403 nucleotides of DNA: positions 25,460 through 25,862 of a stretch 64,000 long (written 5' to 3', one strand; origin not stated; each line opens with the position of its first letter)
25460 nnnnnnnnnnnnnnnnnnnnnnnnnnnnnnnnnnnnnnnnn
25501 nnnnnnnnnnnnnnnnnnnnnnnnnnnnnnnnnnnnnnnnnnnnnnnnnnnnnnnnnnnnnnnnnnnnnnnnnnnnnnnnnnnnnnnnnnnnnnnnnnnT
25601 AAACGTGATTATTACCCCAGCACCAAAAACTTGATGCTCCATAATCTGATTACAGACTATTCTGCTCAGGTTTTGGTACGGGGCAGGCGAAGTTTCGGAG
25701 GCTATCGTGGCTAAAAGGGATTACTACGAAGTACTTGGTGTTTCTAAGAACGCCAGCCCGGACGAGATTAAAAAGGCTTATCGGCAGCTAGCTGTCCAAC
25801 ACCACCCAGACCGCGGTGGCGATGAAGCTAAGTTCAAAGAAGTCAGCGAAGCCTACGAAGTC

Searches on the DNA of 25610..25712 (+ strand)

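Call 105: build_rna_model(alignment_id=A4)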
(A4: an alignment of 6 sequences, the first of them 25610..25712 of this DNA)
Model R1 built from alignment A4 (6 sequences, 108 columns); structure: RNAalifold consensus.
model positions 103; base pairs 25; branch points 0; effective number of sequences 1.59; information 0.591 bits per position. Calibrated on 0.2 Mb of random sequence (short: E-values are rough).
structure used (alignment columns):
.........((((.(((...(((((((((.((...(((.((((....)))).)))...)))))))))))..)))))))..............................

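Call 107: search_with_rna_model(model_id=R1, sources=[window, L011, L012, L013, L014, L015, L016, L017, L018, L019, L020, L021, L022, L023, L024, L025, L026, L027, L028, L029, L030, L031, L032, L033, L034, L035, L036, L037, L038, L039, L040, L041, L042, L043, L044, L045, L046, L047, L048, L049, L050, L051, L052, L053, L054, L055, L056, L057, L058, L059, L060, L061, L062, L063, L064, L065, L066, L067, L068, L069, L070, L071, L072, L073, L091, L092, L093, L096, L098, L099, L100, L102, L103, L104, L105, L106, L107, L108, L109, L110, L111, L112, L113, L114, L115, L116, L117, L118, L119, L120, L121, L122, L124, L125, L126, L127, L128, L129, L130, L131], max_evalue=1)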
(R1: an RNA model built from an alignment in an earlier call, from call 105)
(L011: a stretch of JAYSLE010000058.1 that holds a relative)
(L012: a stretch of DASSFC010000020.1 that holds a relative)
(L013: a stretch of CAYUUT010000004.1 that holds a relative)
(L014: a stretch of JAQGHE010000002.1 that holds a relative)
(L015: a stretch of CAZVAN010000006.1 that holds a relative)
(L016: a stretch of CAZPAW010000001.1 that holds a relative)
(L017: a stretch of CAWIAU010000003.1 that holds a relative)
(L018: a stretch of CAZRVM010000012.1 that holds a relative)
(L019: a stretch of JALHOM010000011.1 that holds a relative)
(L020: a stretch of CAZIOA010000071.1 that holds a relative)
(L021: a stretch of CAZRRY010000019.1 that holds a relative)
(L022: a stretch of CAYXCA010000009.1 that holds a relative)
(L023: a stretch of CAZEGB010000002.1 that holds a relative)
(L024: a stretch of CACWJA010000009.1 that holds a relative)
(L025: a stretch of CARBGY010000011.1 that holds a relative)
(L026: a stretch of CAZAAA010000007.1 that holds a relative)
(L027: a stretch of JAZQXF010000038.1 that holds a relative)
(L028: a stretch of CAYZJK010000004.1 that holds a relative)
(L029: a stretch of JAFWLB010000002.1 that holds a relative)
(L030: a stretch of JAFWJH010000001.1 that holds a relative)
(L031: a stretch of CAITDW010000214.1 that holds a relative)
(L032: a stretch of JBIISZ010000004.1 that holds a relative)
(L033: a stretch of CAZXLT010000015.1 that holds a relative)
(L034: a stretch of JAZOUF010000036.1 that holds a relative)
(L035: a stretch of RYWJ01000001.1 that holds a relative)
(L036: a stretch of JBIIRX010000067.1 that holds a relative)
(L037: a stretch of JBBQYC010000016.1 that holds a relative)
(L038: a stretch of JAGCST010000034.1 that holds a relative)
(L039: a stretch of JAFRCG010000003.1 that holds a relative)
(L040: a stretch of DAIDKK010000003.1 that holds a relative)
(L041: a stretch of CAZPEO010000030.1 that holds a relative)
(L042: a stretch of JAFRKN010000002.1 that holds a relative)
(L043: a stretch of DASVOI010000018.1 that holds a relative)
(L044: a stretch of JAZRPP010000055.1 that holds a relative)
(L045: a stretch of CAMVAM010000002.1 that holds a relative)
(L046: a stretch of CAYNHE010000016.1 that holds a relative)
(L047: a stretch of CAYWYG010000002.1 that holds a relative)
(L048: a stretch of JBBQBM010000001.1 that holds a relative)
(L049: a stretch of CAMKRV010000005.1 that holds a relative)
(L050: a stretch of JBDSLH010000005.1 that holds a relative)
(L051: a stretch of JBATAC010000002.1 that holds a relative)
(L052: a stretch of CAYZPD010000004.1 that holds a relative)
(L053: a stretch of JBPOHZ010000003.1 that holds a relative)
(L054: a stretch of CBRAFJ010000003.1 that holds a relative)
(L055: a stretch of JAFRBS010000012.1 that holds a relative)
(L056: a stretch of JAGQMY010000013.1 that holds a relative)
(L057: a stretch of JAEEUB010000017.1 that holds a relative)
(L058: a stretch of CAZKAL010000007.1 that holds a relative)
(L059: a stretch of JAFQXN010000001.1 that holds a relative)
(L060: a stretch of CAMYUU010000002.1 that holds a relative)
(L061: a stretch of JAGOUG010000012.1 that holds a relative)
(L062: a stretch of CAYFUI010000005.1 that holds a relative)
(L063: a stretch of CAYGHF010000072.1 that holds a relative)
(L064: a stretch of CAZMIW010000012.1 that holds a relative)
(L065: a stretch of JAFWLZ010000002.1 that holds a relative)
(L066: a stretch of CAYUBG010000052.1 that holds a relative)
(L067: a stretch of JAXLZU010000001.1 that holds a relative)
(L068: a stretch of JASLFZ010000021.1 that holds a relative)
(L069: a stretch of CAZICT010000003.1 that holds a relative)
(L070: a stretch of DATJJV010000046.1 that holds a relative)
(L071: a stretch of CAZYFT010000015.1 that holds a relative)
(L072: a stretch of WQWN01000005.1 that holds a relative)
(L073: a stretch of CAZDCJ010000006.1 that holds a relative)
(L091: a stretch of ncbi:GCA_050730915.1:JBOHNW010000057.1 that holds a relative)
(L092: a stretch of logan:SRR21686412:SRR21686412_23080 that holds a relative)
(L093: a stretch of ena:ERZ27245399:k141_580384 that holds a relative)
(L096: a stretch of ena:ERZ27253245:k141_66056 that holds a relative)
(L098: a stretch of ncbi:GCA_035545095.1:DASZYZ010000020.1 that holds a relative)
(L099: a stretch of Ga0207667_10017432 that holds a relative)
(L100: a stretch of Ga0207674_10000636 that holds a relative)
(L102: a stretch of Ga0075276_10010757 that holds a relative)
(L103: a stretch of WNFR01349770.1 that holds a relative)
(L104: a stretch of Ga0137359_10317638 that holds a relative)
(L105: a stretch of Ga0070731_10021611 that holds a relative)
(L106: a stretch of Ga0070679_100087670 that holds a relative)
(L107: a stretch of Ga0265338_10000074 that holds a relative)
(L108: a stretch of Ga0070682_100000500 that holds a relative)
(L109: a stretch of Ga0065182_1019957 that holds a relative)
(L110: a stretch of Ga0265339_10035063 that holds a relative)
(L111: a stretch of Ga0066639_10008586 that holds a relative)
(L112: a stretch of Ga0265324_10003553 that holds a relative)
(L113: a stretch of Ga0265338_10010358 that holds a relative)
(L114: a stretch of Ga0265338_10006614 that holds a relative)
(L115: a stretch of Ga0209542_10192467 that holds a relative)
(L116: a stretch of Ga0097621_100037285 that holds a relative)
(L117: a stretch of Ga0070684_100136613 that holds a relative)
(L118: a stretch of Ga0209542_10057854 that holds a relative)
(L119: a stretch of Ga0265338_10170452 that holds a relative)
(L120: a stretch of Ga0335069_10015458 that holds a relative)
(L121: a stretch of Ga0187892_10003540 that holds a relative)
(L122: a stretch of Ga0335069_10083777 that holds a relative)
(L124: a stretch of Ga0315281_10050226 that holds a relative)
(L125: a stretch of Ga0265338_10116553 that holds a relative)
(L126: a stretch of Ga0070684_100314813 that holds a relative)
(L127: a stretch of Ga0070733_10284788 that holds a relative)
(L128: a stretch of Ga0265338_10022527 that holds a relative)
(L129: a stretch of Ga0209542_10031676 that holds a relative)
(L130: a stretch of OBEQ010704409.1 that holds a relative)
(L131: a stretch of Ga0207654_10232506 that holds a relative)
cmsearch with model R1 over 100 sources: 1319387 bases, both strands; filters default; matches with E-value up to 1: 7.
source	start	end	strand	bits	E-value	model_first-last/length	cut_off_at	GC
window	25610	25712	+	117.3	1e-32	1-103/103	no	0.48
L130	1724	1826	+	115.4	4.1e-32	1-103/103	no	0.47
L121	4882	4985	+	107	1.8e-29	1-103/103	no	0.48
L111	2620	2722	+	103.6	2.1e-28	1-103/103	no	0.45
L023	13494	13592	+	80.7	3e-21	1-103/103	no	0.43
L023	13469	13573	-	16.3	0.45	1-103/103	no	0.45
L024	281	341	-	15.8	0.64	1-103/103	no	0.51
